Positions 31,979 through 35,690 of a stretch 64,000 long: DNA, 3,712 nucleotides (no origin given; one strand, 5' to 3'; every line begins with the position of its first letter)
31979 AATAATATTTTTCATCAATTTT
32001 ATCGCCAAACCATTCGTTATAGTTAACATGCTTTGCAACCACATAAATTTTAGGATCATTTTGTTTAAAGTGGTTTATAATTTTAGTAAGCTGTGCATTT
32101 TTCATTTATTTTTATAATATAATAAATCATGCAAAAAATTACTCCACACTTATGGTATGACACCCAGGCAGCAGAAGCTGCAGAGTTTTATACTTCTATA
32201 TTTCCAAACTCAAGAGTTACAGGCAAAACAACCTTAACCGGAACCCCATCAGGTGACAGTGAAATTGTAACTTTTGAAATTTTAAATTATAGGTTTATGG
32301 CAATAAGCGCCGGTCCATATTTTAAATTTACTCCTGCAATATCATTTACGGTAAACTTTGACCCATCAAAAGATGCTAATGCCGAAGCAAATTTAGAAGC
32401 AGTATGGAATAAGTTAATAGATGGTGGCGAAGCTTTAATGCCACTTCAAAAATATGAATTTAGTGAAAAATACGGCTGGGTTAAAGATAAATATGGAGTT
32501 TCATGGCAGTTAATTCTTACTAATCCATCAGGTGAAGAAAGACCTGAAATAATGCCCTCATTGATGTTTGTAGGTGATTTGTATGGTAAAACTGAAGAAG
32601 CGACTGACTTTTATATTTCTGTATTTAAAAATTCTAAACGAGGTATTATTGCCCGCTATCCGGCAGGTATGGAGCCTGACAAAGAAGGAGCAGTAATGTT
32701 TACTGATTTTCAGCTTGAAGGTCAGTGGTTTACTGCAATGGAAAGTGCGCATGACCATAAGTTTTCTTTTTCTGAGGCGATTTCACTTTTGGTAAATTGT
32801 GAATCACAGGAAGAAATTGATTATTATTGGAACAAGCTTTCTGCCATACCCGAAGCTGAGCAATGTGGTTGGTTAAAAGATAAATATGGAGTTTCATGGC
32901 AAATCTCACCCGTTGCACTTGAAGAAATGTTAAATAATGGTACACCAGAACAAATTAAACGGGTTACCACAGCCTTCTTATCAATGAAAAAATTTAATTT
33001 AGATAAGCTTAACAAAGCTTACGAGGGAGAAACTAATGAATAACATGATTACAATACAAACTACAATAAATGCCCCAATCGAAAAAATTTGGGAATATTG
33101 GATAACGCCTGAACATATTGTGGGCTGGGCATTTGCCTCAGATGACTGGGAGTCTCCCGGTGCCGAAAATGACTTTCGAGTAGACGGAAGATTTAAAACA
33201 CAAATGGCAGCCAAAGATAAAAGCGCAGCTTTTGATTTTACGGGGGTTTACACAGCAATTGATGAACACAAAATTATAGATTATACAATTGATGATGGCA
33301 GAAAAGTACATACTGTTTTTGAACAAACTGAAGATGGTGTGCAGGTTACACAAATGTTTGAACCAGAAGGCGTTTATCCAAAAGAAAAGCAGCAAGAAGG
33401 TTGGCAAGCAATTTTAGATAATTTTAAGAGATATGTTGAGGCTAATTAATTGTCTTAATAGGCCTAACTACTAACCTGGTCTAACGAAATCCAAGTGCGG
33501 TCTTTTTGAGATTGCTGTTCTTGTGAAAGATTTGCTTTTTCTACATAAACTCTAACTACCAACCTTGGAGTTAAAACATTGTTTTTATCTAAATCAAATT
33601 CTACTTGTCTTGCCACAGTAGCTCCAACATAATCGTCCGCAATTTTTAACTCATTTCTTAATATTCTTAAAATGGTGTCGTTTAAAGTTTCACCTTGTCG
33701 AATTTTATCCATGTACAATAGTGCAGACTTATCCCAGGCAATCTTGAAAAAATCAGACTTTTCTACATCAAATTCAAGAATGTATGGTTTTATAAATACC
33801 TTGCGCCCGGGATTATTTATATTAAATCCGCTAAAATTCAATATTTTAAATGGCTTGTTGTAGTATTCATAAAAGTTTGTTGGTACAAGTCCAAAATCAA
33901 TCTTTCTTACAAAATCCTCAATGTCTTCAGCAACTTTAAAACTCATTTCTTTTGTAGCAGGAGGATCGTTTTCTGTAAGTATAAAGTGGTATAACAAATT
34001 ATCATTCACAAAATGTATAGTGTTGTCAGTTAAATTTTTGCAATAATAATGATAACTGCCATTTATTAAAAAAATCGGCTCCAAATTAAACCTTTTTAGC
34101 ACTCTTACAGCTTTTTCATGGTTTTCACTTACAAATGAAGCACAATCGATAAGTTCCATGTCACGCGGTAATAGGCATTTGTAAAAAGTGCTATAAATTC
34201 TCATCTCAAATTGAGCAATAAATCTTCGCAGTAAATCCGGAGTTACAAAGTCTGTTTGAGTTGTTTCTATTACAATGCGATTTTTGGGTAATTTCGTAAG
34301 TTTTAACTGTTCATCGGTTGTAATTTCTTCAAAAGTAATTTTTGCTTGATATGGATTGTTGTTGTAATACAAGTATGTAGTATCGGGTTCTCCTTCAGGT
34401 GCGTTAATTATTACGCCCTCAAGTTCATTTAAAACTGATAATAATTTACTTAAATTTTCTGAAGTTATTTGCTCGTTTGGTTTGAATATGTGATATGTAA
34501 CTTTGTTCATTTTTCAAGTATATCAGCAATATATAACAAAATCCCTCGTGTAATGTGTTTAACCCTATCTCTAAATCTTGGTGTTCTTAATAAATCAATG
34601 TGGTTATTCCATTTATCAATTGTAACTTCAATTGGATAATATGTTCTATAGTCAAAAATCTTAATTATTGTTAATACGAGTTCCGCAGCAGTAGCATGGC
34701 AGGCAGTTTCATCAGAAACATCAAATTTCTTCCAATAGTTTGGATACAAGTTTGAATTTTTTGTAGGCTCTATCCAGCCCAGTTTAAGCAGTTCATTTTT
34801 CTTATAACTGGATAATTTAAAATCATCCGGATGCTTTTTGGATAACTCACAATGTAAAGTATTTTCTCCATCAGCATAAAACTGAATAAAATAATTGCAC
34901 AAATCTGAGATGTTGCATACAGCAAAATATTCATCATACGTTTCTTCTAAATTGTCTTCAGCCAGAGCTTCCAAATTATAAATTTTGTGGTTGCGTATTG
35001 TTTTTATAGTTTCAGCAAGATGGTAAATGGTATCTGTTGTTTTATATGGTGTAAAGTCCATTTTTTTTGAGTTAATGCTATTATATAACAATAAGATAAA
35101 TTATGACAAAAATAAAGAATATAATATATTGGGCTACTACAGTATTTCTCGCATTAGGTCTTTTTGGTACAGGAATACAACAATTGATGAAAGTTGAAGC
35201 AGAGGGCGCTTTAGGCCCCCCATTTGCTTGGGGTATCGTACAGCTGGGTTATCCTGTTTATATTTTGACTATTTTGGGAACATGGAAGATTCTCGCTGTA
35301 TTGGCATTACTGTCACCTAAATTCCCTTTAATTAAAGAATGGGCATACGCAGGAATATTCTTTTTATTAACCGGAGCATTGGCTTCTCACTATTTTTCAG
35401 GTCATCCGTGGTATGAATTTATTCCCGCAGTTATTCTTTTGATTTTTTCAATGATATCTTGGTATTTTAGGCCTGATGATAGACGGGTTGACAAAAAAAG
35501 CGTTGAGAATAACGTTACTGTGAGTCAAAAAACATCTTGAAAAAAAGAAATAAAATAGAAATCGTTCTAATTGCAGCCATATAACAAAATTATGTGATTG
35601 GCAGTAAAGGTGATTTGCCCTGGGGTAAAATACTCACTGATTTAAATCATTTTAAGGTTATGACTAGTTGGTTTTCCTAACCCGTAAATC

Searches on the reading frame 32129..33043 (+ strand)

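Call 49: search_protein_families(library=pfam, proteins=[window:32129-33043:+], max_evalue=0.001)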
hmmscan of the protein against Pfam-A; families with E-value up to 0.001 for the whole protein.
window:32129-33043:+ (304 aa): 1 family
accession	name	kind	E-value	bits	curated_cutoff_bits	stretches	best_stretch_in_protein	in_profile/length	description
PF06983.19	3-dmu-9_3-mt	-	1.6e-72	241.9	24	2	140-259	2-115/116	3-demethylubiquinone-9 3-methyltransferase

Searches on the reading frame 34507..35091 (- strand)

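Call 6: search_protein_families(library=pfam, proteins=[window:34507-35091:-], max_evalue=0.01)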
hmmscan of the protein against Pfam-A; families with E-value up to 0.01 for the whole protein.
window:34507-35091:- (194 aa): 1 family
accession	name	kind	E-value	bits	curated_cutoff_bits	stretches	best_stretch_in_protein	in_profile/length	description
PF22552.1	TY-Chap3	-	5.8e-07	30.7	27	1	63-143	31-106/117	T3SS (YopN, CesT) and YbjN peptide-binding chaperone 3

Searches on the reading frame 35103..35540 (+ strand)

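Call 6: search_protein_families(library=pfam, proteins=[window:35103-35540:+], max_evalue=0.01)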
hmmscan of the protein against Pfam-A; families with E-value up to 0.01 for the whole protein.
window:35103-35540:+ (145 aa): 1 family
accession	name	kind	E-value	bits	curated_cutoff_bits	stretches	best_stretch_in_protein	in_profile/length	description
PF13564.11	DoxX_2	-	5.7e-16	59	26.3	1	12-115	2-100/103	DoxX-like family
